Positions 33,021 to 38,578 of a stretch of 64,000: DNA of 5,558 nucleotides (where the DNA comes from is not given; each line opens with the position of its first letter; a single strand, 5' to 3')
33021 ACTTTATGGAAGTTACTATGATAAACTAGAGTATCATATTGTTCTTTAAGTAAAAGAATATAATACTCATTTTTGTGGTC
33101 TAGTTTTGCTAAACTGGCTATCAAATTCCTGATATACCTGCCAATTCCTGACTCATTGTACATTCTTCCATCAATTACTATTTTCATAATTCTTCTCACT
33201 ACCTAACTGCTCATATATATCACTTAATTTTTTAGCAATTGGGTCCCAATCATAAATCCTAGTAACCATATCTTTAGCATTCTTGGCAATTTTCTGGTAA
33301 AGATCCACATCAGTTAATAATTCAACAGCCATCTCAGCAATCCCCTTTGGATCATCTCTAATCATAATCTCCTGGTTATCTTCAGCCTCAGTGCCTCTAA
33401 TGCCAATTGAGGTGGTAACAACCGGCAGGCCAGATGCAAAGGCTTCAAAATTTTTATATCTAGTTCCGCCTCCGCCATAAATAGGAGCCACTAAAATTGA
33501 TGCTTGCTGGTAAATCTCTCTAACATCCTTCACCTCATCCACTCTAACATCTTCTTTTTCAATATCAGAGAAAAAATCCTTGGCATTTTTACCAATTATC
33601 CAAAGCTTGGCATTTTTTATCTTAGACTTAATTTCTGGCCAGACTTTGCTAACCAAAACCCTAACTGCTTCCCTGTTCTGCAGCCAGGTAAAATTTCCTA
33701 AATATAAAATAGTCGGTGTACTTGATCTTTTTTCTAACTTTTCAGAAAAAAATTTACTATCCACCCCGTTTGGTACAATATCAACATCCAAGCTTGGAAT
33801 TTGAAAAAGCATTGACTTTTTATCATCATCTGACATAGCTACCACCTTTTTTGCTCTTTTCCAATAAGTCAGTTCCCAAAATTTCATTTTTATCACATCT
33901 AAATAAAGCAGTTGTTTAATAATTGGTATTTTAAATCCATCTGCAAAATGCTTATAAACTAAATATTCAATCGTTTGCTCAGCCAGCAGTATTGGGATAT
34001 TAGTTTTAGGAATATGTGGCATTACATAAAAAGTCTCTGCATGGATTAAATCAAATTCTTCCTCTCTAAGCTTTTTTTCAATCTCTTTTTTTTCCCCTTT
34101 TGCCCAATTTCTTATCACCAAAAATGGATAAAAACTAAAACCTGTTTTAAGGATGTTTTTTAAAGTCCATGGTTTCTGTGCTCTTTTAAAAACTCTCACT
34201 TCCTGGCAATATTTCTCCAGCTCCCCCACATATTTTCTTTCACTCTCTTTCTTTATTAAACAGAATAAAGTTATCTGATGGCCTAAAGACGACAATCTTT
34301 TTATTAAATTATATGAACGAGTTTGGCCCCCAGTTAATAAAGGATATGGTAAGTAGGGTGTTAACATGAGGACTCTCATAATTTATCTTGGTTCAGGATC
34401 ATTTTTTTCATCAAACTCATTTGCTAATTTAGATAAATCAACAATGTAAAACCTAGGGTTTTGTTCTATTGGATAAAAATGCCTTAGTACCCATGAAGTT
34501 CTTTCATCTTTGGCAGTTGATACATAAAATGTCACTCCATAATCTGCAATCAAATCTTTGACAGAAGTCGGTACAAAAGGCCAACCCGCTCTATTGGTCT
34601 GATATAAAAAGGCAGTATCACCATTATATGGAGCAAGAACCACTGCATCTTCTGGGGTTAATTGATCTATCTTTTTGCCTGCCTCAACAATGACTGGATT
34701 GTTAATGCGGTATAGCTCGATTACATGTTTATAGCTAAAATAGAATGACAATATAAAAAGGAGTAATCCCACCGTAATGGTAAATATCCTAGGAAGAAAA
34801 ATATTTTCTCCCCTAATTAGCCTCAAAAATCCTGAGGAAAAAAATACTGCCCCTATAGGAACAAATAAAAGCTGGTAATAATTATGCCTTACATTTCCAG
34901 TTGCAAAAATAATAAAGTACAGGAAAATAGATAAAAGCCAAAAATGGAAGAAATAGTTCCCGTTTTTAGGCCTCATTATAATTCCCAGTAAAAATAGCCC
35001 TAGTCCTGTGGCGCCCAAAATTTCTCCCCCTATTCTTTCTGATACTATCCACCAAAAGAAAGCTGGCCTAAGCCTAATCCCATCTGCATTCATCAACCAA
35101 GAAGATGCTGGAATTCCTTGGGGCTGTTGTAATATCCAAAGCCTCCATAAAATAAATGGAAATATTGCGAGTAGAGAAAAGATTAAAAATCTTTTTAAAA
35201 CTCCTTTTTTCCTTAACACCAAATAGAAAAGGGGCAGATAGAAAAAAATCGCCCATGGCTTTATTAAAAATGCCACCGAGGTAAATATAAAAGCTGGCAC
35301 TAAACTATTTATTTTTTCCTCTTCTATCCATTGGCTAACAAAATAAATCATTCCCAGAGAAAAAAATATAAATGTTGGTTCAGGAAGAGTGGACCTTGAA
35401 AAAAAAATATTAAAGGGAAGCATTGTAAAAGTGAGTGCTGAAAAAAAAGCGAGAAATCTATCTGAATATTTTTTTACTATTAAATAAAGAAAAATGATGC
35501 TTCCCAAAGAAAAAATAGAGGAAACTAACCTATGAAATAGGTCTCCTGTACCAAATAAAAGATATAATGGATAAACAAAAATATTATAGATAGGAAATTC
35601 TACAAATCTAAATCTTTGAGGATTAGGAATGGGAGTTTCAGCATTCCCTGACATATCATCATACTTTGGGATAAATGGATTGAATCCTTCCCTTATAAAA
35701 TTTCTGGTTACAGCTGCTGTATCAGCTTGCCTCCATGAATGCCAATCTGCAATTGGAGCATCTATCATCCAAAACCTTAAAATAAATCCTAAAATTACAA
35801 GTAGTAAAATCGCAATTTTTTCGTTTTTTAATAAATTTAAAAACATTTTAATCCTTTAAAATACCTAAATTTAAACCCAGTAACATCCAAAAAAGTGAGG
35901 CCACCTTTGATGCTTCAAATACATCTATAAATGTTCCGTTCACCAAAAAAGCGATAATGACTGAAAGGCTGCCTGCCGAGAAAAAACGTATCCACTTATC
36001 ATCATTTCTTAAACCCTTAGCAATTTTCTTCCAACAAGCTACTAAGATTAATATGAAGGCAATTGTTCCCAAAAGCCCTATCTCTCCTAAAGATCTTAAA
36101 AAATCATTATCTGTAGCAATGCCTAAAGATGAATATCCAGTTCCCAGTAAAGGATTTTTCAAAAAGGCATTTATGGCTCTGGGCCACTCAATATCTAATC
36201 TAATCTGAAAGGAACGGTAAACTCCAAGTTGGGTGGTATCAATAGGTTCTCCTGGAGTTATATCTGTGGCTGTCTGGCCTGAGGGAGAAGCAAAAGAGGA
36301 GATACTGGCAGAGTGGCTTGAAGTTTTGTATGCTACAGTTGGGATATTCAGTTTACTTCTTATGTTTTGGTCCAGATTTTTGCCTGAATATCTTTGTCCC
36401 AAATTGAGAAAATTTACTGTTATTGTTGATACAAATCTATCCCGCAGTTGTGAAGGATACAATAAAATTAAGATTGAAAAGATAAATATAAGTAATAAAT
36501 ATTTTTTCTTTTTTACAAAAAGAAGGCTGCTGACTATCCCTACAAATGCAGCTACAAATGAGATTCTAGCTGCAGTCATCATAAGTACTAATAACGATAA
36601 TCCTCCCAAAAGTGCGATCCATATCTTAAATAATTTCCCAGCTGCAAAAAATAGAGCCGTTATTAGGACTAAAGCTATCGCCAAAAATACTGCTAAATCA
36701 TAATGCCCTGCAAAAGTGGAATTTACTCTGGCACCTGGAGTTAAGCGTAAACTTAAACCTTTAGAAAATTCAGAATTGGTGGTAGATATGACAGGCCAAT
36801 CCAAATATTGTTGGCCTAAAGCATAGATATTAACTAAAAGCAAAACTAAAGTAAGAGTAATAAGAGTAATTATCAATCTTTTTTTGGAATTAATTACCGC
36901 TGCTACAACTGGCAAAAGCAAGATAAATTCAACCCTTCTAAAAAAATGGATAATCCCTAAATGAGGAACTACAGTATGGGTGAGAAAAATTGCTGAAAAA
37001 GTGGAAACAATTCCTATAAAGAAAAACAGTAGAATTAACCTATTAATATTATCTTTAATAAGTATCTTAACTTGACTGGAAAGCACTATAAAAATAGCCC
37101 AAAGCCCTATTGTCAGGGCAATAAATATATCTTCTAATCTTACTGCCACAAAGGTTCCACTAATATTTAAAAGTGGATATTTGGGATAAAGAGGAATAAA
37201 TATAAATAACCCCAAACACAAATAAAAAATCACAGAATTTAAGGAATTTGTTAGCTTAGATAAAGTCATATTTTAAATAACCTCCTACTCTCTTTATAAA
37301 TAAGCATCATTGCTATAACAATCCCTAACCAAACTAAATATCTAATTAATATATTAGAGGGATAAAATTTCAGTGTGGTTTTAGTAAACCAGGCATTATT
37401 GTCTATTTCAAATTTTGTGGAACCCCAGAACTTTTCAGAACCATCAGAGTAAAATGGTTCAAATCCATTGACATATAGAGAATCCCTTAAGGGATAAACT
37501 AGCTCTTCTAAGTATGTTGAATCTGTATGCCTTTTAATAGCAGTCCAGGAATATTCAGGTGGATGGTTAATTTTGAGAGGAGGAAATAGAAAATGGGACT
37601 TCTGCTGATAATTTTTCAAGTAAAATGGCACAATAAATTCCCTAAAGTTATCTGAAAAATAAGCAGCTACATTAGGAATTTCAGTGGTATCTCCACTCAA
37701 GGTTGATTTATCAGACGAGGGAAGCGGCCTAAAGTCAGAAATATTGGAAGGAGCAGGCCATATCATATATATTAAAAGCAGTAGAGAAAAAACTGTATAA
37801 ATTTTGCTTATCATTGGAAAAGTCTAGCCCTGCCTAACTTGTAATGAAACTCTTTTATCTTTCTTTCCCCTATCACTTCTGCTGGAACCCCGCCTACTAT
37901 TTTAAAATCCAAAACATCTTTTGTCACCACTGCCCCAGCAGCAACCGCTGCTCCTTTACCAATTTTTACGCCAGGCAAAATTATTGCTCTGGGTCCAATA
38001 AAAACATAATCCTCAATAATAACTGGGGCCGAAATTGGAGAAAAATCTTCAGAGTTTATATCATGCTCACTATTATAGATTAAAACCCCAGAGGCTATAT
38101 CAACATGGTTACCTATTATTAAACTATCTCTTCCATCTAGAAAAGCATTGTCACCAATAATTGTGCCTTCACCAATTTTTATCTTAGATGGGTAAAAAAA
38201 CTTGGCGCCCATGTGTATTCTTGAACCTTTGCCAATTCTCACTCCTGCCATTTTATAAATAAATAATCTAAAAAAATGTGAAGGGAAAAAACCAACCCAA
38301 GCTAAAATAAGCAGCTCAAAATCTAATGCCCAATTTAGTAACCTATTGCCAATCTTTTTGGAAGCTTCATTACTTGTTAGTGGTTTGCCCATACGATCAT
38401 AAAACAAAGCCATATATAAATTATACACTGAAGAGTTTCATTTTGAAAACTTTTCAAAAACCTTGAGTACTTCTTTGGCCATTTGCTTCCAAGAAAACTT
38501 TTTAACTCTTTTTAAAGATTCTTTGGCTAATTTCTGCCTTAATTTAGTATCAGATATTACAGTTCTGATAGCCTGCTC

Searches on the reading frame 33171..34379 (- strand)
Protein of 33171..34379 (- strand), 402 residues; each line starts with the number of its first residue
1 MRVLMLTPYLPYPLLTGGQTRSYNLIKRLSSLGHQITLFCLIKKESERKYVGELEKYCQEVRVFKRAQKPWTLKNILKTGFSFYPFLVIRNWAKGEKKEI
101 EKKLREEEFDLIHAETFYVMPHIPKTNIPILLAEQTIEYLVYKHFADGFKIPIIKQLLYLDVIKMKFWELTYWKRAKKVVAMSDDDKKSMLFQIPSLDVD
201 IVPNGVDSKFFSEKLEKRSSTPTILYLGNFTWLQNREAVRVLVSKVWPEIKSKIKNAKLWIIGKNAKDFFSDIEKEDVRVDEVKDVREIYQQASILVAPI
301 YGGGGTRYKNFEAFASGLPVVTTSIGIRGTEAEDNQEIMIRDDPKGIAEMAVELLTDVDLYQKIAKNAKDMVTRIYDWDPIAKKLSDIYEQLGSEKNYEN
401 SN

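Call 14: search_protein_families(library=pfam, proteins=[window:33171-34379:-], max_evalue=0.0001)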
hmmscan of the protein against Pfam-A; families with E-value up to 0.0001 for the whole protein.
window:33171-34379:- (402 aa): 4 families
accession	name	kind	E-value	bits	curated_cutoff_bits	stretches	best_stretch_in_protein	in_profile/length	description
PF13692.12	Glyco_trans_1_4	-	3.8e-22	79.5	27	1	222-357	2-142/142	Glycosyl transferases group 1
PF13439.12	Glyco_transf_4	-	7e-12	46.1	28.5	1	17-208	3-168/170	Glycosyltransferase Family 4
PF00534.26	Glycos_transf_1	-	8.1e-11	42.2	26.4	1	209-370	3-171/172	Glycosyl transferases group 1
PF13524.12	Glyco_trans_1_2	-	1.3e-05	25.7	25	1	283-385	35-142/144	Glycosyl transferase-like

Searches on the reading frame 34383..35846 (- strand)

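Call 14: search_protein_families(library=pfam, proteins=[window:34383-35846:-], max_evalue=0.0001)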
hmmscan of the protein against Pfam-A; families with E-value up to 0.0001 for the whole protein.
window:34383-35846:- (487 aa): 1 family
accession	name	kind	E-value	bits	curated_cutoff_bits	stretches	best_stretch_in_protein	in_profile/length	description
PF13231.12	PMT_2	-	6e-13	49.7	26.1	1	94-233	13-159/160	Dolichyl-phosphate-mannose-protein mannosyltransferase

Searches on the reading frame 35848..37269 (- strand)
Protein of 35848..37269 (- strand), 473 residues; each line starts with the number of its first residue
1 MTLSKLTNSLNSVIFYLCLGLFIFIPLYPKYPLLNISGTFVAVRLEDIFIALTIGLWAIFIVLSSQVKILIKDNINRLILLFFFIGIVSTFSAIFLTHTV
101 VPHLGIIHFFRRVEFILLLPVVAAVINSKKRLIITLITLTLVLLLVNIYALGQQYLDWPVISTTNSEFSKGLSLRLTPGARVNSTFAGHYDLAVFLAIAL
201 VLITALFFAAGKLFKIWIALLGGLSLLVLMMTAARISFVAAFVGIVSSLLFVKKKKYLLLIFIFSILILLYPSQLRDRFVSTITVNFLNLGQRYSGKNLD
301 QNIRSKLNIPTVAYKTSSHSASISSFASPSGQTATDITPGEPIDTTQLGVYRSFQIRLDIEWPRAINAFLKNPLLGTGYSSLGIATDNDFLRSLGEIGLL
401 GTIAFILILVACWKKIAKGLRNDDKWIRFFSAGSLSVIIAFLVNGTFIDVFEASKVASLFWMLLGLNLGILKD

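Call 15: search_protein_families(library=pfam, proteins=[window:35848-37269:-], max_evalue=0.0001)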
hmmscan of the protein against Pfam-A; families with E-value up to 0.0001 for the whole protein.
window:35848-37269:- (473 aa): 1 family
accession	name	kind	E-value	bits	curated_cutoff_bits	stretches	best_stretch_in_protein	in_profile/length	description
PF04932.20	Wzy_C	-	1.2e-08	35.3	31.7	1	224-406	5-149/149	O-Antigen ligase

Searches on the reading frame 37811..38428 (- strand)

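Call 15: search_protein_families(library=pfam, proteins=[window:37811-38428:-], max_evalue=0.0001)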
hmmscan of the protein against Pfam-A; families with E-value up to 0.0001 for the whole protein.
window:37811-38428:- (205 aa): 3 families
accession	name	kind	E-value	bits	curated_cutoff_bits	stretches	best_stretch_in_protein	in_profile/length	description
PF00132.30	Hexapep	-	5.9e-18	64.2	27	1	136-170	2-36/36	Bacterial transferase hexapeptide (six repeats)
PF14602.12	Hexapep_2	-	1.8e-12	47.2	27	1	135-170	1-34/34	Hexapeptide repeat of succinyl-transferase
PF25084.1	LbH_EIF2B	-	2.7e-05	24.6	54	0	80-172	19-97/105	EIF2B subunit epsilon LbH domain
